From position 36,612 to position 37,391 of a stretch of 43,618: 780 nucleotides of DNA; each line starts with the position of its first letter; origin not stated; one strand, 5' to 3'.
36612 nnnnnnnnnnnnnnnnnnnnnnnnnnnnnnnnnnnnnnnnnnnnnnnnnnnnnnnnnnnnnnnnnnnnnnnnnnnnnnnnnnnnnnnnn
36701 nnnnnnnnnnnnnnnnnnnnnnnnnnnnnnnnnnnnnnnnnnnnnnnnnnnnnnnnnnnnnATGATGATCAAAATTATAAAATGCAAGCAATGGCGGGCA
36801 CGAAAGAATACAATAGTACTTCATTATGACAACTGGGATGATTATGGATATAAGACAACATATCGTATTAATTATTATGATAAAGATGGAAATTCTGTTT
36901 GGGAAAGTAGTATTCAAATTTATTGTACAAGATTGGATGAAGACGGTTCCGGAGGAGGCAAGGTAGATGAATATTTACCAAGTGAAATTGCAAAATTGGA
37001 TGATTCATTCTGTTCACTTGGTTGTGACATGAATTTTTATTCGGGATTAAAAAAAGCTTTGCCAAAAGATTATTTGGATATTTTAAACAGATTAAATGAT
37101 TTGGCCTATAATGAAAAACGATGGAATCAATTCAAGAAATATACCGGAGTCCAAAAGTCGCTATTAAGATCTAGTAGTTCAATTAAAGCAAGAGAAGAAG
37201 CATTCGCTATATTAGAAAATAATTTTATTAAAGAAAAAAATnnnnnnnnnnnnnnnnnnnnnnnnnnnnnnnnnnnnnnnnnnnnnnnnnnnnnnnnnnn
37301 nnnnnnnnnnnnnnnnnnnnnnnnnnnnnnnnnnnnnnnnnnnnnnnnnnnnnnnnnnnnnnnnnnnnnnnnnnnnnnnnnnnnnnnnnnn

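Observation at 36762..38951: Septu-like two-gene module (ABC-type ATPase + HNH nuclease) with overlapping stop/start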

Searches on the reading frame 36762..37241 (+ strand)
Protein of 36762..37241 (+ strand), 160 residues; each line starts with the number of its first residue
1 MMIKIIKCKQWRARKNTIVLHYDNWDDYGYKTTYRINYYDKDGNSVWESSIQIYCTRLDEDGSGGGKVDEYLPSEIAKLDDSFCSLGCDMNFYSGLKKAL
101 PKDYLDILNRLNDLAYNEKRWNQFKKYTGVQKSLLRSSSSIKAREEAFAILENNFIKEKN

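Call 70: search_protein_representatives(protein=window:36762-37241:+)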
Query: 160 residues. Proteins with E-value up to 0.001 (for the whole library): 806; up to 1e-10: 71; up to 1e-30: 2. The best 150 are listed.
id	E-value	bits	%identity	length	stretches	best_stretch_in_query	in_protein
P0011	8.6e-35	136.5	48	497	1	13-158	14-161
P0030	6.8e-33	130.3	45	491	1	4-153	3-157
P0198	6.6e-27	110.9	38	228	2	12-153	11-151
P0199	4.2e-26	108.3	46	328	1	16-159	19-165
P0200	4.5e-24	101.7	42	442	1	5-155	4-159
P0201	2.0e-23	99.6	45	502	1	14-156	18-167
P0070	2.0e-23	99.6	40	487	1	15-154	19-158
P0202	1.2e-21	93.7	42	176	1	16-152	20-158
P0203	1.6e-21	93.4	38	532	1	14-156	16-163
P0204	2.7e-21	92.6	44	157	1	34-159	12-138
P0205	8.9e-21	91.0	42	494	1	17-153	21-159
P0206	1.3e-19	87.1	39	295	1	14-155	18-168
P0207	1.7e-19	86.8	37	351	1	15-155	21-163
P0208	2.4e-18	83.0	36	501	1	14-158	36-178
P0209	2.6e-18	82.9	40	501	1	17-153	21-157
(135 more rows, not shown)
